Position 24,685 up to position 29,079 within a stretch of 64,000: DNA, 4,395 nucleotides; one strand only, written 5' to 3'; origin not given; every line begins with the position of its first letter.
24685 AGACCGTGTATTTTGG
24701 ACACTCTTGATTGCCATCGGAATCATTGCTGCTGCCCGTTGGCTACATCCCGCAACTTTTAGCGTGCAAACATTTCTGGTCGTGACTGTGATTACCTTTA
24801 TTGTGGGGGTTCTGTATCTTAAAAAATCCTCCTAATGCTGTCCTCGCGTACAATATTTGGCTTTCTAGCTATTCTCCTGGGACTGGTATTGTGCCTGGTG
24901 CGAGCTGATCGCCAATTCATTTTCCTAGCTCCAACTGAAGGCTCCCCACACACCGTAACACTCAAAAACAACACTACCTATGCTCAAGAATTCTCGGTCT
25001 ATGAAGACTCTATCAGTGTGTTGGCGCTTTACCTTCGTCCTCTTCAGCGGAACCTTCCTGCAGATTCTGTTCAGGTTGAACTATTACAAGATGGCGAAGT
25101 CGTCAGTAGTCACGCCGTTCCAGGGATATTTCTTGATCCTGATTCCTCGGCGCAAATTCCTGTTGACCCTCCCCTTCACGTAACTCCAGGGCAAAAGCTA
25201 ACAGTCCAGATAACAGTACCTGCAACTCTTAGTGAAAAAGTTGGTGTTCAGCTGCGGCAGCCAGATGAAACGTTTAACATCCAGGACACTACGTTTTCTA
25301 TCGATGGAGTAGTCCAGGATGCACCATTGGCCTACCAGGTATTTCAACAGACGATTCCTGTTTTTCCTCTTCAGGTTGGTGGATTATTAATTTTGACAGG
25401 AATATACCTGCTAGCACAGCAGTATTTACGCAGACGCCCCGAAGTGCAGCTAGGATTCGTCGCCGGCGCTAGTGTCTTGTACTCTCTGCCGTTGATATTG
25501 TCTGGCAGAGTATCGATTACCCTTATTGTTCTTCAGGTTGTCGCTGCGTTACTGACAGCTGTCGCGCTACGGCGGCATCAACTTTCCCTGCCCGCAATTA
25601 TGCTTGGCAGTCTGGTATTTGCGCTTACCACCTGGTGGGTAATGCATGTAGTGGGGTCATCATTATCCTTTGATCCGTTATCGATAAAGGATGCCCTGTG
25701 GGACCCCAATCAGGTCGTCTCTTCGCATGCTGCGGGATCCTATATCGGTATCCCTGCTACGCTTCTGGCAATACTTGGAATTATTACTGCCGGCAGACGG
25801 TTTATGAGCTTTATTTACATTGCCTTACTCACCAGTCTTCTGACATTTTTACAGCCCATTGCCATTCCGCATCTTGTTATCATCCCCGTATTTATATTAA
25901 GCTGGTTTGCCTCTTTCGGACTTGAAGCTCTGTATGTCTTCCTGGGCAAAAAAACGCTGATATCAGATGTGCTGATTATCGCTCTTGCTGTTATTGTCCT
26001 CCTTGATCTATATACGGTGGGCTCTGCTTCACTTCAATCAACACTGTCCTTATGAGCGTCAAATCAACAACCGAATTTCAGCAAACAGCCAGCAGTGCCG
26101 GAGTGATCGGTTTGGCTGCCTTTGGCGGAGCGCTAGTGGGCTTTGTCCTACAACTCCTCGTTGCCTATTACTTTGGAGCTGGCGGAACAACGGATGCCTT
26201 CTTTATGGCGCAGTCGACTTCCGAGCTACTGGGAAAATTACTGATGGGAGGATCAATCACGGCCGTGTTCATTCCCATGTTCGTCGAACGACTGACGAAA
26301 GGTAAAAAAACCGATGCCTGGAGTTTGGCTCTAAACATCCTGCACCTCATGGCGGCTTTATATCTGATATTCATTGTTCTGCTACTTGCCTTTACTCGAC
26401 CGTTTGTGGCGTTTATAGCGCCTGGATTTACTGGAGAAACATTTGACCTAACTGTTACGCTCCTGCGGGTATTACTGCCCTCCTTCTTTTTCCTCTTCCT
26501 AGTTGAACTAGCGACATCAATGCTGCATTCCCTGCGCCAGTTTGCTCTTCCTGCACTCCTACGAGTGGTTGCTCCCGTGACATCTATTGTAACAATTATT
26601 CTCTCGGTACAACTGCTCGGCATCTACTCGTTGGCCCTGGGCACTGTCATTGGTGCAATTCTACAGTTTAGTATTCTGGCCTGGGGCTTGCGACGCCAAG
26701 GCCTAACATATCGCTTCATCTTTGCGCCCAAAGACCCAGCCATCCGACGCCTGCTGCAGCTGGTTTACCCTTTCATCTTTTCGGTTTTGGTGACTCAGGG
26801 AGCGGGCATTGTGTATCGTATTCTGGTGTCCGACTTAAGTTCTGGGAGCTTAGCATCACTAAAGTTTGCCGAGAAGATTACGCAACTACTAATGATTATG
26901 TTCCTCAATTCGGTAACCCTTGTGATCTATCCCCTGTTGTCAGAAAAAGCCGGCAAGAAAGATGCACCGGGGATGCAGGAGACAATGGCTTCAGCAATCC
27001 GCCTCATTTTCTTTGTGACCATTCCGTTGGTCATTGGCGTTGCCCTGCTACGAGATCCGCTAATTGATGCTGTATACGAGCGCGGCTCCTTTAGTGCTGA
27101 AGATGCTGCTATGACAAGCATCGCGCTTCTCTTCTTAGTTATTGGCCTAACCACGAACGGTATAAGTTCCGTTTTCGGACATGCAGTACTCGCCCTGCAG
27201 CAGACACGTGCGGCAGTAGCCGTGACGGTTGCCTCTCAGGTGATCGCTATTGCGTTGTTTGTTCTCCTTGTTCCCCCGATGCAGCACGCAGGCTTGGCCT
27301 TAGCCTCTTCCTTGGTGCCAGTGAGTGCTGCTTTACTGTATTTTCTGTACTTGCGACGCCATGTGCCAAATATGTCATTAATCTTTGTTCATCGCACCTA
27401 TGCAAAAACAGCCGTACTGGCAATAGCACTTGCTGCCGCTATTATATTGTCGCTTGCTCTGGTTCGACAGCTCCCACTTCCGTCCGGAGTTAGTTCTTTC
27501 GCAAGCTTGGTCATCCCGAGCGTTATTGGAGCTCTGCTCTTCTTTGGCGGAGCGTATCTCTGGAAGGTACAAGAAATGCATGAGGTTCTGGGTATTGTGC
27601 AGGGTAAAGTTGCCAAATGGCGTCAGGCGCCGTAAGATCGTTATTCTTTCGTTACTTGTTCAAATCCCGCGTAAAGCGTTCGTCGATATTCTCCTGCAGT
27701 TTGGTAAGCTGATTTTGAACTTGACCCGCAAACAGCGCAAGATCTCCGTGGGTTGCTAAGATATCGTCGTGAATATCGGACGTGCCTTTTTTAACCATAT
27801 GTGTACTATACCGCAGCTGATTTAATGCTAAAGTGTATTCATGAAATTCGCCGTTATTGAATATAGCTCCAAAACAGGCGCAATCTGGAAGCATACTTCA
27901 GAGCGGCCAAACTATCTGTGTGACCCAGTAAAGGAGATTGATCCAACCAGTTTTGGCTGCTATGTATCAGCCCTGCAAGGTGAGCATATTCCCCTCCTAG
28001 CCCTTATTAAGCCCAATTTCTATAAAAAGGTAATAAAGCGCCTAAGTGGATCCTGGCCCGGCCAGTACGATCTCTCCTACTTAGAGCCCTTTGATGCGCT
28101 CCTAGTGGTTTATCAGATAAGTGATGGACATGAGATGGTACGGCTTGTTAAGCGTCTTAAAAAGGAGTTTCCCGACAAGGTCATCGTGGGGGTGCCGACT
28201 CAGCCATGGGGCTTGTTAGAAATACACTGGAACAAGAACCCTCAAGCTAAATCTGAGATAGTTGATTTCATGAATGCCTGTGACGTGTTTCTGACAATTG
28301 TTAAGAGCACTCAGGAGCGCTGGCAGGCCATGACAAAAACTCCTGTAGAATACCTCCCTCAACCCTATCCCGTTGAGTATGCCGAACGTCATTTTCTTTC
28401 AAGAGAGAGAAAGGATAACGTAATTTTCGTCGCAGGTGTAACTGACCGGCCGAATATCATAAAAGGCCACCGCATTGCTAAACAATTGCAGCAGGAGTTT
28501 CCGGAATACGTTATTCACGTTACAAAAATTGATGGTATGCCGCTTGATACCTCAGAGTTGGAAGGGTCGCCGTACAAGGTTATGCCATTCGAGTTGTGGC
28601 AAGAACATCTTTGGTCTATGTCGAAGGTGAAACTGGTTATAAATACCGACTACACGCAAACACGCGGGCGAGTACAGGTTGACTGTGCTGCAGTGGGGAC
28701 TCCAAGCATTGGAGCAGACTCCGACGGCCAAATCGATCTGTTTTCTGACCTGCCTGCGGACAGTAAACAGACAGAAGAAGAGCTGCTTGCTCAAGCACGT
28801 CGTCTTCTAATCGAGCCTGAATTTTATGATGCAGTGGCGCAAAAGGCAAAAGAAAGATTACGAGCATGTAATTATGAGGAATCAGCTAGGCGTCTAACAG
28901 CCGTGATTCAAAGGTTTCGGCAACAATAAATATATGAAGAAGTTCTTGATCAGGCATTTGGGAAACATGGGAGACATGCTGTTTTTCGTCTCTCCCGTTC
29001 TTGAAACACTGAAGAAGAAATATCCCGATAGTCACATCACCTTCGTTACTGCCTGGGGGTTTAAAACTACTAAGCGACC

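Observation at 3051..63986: Roughly 60-kb envelope-glycosylation island with an exceptional density of GT-C membrane glycosyltransferases fed by three polyprenyl-phosphate-sugar synthases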

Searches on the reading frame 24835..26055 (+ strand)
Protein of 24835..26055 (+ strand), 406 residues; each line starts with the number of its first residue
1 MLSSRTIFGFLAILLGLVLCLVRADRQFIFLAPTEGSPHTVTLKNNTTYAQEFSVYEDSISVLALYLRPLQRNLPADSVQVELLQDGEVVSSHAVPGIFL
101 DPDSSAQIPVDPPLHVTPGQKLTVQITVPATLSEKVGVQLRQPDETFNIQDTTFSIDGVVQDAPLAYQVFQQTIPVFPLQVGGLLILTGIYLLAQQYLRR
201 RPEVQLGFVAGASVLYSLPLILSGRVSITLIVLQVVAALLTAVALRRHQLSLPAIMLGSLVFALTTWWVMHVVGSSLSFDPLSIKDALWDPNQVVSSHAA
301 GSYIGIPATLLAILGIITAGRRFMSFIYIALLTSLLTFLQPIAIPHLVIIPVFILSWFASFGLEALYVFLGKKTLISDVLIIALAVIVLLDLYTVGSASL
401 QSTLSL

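Call 4: search_protein_families(library=pfam, proteins=[window:24835-26055:+], max_evalue=0.01)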
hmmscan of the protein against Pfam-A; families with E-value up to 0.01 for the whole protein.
window:24835-26055:+ (406 aa): 0 families

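Call 12: search_protein_families(library=ncbifam, proteins=[window:24835-26055:+], max_evalue=1)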
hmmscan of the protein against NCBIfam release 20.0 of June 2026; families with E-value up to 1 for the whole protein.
window:24835-26055:+ (406 aa): 1 family
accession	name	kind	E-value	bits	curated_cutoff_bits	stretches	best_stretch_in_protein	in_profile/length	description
NF007013.0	PRK09477.1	equivalog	0.18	10.8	234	1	246-339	29-121/286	quinol dehydrogenase ferredoxin subunit NapH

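Call 32: search_solved_structures(query=A3, max_evalue=10)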
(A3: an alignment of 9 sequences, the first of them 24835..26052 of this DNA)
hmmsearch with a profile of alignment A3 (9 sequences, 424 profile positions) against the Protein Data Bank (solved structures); distinct sequences matched with E-value up to 10: 1.
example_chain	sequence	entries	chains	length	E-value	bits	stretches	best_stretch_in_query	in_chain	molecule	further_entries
2qu7_A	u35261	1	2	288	0.46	12.5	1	68-142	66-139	Putative transcriptional regulator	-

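Call 89: search_protein_families(library=pfam, proteins=[window:24835-26052:+], max_evalue=10)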
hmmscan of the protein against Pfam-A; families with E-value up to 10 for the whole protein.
window:24835-26052:+ (406 aa): 0 families

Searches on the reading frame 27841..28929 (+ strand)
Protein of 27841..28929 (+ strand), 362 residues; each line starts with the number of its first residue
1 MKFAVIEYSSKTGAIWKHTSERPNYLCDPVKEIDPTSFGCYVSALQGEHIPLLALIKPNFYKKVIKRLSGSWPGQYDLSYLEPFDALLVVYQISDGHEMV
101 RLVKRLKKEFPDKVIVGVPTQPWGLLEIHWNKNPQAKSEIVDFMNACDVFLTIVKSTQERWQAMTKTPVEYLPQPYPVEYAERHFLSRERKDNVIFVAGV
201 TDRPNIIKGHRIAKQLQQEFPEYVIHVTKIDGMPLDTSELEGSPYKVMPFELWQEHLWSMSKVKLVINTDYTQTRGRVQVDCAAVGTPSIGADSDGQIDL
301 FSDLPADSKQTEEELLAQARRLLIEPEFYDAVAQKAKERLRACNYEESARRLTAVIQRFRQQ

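Call 5: search_protein_families(library=pfam, proteins=[window:27841-28929:+], max_evalue=0.01)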
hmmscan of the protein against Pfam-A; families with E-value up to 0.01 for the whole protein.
window:27841-28929:+ (362 aa): 1 family
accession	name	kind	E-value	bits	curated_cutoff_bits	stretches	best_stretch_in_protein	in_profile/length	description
PF13524.12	Glyco_trans_1_2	-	1.1e-05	25.9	25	1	266-350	50-140/144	Glycosyl transferase-like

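Call 13: search_protein_families(library=ncbifam, proteins=[window:27841-28929:+], max_evalue=0.01)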
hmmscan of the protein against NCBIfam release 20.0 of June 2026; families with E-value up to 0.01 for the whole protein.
window:27841-28929:+ (362 aa): 0 families
